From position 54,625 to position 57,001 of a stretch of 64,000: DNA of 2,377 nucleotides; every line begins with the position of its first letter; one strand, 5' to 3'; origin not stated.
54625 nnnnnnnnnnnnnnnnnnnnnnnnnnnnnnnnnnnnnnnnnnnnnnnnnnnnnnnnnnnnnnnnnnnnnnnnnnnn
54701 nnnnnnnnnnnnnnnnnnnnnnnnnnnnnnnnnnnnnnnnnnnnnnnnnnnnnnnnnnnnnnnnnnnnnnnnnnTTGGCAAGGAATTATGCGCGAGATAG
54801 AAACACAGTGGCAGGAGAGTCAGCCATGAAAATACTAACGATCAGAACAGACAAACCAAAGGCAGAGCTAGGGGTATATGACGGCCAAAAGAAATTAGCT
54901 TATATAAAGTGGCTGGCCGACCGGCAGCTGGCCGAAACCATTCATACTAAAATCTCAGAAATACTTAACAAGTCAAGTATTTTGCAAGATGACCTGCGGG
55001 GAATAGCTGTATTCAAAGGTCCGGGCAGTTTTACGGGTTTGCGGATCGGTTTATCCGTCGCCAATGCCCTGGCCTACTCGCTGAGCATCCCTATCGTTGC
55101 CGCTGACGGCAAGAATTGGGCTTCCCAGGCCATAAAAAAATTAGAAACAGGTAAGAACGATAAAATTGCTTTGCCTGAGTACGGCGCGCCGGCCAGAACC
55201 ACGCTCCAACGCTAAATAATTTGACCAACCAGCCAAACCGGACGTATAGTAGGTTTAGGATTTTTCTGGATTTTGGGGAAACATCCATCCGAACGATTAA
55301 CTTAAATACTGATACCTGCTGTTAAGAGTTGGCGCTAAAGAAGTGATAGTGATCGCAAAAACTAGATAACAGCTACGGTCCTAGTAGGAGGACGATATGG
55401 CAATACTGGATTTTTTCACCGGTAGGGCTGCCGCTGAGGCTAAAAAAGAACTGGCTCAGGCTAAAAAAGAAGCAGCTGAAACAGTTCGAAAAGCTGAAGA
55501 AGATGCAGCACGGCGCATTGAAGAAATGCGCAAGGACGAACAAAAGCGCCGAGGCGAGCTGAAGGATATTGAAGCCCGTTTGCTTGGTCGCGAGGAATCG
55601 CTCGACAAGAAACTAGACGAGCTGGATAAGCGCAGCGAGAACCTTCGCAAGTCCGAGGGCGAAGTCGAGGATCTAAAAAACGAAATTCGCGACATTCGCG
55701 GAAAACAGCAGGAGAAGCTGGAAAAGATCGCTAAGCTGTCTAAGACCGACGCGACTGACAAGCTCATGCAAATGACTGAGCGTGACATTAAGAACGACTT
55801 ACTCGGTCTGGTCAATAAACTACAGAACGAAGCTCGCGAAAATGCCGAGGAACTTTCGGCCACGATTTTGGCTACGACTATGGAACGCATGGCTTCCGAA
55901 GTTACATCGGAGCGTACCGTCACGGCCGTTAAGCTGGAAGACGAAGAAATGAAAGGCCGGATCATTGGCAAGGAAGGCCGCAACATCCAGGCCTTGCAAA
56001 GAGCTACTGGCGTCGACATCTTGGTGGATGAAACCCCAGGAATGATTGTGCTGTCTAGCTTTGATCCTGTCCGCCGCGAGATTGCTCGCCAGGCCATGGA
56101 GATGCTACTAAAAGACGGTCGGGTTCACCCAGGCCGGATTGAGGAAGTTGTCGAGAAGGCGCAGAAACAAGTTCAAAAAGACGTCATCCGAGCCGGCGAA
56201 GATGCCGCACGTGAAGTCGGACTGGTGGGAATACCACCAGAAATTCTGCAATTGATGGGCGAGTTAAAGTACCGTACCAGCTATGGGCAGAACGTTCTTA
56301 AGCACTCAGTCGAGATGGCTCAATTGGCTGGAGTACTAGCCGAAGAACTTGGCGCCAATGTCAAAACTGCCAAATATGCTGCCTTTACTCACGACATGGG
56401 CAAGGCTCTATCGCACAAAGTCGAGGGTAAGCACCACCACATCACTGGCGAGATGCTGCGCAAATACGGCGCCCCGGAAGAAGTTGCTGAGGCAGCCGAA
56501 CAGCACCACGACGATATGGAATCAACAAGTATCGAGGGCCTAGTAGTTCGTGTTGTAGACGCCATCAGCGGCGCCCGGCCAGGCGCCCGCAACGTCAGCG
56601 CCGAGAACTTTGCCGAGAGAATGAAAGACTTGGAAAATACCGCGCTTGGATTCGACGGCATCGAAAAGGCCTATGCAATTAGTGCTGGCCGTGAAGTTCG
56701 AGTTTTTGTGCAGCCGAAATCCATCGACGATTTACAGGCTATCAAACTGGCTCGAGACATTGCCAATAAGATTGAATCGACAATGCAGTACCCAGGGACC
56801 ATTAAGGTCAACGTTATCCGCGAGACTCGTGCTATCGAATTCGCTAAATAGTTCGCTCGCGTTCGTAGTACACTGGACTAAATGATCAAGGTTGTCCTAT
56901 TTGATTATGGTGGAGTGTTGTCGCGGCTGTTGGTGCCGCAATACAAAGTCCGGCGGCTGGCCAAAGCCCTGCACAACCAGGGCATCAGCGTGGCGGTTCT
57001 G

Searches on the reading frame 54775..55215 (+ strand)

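Call 9: search_protein_families(library=pfam, proteins=[window:54775-55215:+], max_evalue=0.01)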
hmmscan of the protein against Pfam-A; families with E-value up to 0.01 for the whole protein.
window:54775-55215:+ (146 aa): 1 family
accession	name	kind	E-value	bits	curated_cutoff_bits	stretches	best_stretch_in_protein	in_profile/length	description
PF00814.31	TsaD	-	2e-15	57.7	24.8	1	47-109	24-86/264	tRNA N6-adenosine threonylcarbamoyltransferase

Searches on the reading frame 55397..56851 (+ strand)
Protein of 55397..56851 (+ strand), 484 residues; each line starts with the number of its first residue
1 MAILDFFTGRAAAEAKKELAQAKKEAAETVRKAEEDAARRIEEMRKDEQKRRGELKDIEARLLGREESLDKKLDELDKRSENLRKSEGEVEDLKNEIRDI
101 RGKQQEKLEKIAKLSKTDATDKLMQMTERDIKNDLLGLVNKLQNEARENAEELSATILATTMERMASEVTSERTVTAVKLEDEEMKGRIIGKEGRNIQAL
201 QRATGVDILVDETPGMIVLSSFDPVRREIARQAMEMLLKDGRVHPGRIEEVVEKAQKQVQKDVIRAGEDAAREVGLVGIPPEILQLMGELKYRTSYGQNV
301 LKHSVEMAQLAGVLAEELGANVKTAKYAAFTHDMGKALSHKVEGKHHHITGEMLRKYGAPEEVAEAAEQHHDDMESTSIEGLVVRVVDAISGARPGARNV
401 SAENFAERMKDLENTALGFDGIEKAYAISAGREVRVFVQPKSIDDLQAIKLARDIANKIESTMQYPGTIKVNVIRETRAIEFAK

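Call 9: search_protein_families(library=pfam, proteins=[window:55397-56851:+], max_evalue=0.01)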
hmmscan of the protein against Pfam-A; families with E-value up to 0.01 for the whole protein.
window:55397-56851:+ (484 aa): 5 families
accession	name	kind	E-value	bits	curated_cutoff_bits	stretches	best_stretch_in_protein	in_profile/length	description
PF12072.13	RNase_Y_N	-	5.2e-22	78.7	32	1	11-168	32-200/201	RNase Y N-terminal region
PF01966.28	HD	-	9.7e-16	58.5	22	1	300-391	1-114/116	HD domain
PF00013.35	KH_1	-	6e-07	29.6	21.5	1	183-234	8-64/66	KH domain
PF13083.13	KH_KhpA-B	-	2.1e-05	24.8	32.1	1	165-201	18-55/73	KhpA/KhpB, KH domain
PF07650.23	KH_2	-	0.004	17.4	22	1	167-208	16-58/78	KH domain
